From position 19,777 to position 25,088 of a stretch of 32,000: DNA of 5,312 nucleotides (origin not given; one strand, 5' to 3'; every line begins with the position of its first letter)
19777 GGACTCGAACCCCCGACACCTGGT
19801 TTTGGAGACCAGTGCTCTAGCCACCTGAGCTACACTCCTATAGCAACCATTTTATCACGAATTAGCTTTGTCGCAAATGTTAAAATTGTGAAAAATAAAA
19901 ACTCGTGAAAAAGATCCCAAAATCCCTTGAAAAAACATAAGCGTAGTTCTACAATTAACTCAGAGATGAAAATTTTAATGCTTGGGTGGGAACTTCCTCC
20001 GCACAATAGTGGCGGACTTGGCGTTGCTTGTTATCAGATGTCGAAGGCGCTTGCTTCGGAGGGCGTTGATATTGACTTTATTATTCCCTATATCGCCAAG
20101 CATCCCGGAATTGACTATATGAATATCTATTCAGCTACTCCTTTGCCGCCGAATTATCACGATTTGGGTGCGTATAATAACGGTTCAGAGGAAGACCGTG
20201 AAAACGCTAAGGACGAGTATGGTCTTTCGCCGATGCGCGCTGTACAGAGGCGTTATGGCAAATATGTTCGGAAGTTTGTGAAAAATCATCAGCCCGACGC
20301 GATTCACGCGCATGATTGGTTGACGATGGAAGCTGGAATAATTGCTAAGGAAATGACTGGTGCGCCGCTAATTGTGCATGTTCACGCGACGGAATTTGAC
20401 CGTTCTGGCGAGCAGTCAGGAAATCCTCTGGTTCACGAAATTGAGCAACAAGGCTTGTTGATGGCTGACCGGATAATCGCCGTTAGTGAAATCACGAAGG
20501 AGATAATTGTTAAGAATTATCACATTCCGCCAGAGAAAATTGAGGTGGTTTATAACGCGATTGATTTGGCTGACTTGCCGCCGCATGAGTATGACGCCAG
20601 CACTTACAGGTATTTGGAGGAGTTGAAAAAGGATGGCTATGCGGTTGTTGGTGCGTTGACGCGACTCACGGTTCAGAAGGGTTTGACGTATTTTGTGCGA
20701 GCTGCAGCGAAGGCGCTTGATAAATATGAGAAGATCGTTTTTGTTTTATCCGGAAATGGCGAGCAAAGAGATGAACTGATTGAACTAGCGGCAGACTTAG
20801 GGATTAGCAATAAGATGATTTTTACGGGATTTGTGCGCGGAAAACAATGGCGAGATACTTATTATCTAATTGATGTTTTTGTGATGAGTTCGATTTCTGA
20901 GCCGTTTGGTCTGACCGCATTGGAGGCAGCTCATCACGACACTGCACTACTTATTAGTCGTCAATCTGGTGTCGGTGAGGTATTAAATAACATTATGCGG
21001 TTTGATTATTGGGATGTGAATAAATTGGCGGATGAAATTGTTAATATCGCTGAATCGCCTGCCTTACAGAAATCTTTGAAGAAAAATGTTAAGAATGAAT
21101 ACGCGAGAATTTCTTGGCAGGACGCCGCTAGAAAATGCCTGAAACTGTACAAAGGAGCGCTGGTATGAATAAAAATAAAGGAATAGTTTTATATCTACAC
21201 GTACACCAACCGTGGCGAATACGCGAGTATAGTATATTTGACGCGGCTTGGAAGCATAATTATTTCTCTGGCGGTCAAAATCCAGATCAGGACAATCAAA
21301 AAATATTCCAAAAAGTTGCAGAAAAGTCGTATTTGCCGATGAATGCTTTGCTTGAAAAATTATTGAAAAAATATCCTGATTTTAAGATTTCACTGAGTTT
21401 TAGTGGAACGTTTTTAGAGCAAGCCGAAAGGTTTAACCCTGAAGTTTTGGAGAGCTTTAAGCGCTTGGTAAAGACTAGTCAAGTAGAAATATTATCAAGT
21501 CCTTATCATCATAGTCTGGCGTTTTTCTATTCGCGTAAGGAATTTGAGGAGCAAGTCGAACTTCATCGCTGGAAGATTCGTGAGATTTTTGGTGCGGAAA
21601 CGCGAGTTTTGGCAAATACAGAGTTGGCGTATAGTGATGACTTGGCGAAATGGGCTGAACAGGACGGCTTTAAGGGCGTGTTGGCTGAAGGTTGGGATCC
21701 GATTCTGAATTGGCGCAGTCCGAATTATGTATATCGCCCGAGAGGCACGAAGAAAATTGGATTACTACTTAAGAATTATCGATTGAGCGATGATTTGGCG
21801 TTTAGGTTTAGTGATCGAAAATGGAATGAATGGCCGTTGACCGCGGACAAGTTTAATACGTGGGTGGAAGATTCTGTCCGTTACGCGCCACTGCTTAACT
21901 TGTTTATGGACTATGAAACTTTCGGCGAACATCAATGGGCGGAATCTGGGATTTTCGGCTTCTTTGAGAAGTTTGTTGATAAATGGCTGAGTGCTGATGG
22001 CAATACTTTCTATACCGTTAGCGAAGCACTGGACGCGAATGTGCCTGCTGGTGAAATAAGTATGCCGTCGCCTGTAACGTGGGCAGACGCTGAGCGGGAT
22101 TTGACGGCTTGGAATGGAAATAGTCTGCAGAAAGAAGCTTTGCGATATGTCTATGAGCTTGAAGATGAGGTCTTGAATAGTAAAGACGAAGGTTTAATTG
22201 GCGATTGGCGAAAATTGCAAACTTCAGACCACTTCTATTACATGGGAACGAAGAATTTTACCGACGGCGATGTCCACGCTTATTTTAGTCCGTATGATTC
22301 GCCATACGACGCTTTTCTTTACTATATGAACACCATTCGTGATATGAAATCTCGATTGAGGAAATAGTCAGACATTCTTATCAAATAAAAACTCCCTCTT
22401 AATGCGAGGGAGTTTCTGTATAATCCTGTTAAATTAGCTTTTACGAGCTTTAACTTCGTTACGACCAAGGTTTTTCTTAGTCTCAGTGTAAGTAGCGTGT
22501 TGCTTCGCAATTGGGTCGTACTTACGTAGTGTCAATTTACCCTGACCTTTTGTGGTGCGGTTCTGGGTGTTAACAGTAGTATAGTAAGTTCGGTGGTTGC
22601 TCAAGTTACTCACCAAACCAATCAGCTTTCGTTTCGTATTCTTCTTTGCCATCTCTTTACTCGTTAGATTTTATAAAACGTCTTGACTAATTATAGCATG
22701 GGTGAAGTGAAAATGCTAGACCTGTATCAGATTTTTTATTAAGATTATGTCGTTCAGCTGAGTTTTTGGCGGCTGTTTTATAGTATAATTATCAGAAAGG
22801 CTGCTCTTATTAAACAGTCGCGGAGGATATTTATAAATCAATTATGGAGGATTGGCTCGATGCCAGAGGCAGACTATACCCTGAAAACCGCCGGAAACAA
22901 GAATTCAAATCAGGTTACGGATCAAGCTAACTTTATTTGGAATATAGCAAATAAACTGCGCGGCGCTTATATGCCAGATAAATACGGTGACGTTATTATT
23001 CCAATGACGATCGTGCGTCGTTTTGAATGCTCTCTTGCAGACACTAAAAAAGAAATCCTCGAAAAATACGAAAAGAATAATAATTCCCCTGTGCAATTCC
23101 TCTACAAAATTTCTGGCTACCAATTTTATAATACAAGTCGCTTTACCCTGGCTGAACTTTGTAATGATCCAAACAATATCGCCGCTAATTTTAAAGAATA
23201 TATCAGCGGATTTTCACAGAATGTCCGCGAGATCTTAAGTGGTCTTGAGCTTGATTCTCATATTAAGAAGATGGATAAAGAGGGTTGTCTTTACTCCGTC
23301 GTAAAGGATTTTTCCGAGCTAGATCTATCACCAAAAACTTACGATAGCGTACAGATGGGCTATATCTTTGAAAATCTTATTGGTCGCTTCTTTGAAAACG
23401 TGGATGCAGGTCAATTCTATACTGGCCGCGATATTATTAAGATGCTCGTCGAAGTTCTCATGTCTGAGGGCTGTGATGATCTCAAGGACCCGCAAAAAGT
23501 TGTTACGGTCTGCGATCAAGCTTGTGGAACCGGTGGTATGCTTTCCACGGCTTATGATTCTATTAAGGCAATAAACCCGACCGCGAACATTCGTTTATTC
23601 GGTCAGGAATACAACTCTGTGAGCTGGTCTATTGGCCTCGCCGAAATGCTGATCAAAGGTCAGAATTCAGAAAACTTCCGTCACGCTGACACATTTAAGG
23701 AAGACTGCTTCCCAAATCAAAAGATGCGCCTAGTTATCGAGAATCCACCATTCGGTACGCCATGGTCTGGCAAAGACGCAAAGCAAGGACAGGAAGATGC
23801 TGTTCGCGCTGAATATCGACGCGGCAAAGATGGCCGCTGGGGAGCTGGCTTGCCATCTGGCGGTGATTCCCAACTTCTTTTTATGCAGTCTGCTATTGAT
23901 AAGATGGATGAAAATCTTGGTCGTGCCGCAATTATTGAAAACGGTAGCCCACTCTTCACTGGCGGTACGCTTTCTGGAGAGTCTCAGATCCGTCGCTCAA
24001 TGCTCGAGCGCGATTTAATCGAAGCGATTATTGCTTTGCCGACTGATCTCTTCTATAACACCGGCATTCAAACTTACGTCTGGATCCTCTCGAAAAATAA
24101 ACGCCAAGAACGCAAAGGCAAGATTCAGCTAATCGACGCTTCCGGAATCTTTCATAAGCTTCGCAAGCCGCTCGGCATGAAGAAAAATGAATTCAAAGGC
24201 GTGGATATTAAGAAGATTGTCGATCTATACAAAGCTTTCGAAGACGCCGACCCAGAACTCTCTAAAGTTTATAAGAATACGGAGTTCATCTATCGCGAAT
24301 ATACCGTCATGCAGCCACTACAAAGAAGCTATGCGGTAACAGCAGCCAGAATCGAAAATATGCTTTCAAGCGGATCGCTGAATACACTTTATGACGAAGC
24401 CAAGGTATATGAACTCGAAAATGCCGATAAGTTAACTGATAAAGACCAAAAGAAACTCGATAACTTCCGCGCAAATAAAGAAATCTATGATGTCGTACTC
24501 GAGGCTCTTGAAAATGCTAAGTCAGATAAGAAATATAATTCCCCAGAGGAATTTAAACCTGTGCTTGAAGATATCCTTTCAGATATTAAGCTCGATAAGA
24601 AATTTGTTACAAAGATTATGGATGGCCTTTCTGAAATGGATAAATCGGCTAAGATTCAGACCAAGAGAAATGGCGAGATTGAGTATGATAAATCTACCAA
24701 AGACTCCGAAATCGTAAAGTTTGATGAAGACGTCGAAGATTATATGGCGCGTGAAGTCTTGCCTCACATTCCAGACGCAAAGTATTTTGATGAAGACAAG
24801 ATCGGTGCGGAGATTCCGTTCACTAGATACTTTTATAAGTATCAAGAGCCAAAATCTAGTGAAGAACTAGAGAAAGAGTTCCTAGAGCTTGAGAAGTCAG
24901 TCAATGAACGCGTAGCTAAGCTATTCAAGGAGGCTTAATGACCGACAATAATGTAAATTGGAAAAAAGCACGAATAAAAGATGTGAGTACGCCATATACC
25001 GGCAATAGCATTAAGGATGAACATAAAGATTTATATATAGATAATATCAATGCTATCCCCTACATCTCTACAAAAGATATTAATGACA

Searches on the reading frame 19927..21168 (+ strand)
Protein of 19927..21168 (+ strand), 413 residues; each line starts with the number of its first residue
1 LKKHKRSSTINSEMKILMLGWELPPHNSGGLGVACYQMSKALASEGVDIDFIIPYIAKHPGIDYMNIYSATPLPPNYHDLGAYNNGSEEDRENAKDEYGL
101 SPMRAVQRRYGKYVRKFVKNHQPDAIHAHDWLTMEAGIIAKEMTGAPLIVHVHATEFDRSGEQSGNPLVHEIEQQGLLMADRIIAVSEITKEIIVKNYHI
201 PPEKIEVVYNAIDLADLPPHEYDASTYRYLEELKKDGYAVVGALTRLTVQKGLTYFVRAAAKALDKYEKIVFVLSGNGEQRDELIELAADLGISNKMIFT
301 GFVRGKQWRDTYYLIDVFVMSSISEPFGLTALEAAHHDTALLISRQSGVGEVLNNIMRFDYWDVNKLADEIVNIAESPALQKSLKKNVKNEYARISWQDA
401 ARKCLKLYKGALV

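Call 16: search_protein_families(library=pfam, proteins=[window:19927-21168:+], max_evalue=0.001)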
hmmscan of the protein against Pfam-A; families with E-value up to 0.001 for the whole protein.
window:19927-21168:+ (413 aa): 6 families
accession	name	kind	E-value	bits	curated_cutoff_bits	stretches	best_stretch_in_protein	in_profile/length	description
PF13439.12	Glyco_transf_4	-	8.6e-27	94.7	28.5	1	29-215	2-169/170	Glycosyltransferase Family 4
PF00534.26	Glycos_transf_1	-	9.8e-24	84.2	26.4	1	233-390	10-171/172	Glycosyl transferases group 1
PF13692.12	Glyco_trans_1_4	-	5.4e-20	72.5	27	1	240-375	3-140/142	Glycosyl transferases group 1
PF13579.12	Glyco_trans_4_4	-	2.2e-19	70.8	29.7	1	29-210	1-157/158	Glycosyl transferase 4-like domain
PF08323.17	Glyco_transf_5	-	8.4e-18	65.4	22.7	1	15-195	1-225/239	Starch synthase catalytic domain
PF20706.3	GT4-conflict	-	1.2e-10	41.4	26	1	121-390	80-370/385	Family 4 Glycosyltransferase in conflict systems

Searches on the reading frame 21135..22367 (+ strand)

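Call 16: search_protein_families(library=pfam, proteins=[window:21135-22367:+], max_evalue=0.001)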
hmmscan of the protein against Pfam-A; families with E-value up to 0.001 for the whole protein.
window:21135-22367:+ (410 aa): 2 families
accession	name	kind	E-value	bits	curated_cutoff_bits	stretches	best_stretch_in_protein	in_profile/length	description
PF03065.20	Glyco_hydro_57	-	1.7e-69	234.8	21.2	1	18-311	1-291/291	Glycosyl hydrolase family 57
PF01522.26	Polysacc_deac_1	-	0.00077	19.9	23.1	0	106-181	49-123/124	Polysaccharide deacetylase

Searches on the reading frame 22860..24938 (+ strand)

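Call 16: search_protein_families(library=pfam, proteins=[window:22860-24938:+], max_evalue=0.001)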
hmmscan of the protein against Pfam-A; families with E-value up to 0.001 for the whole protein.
window:22860-24938:+ (692 aa): 2 families
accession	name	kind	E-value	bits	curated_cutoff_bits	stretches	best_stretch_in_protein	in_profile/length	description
PF02384.22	N6_Mtase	-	2.3e-58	198.4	20.4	1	166-483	6-297/311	N-6 DNA Methylase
PF12161.14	HsdM_N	-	4e-20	73.2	24.5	1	23-151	2-135/135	HsdM N-terminal domain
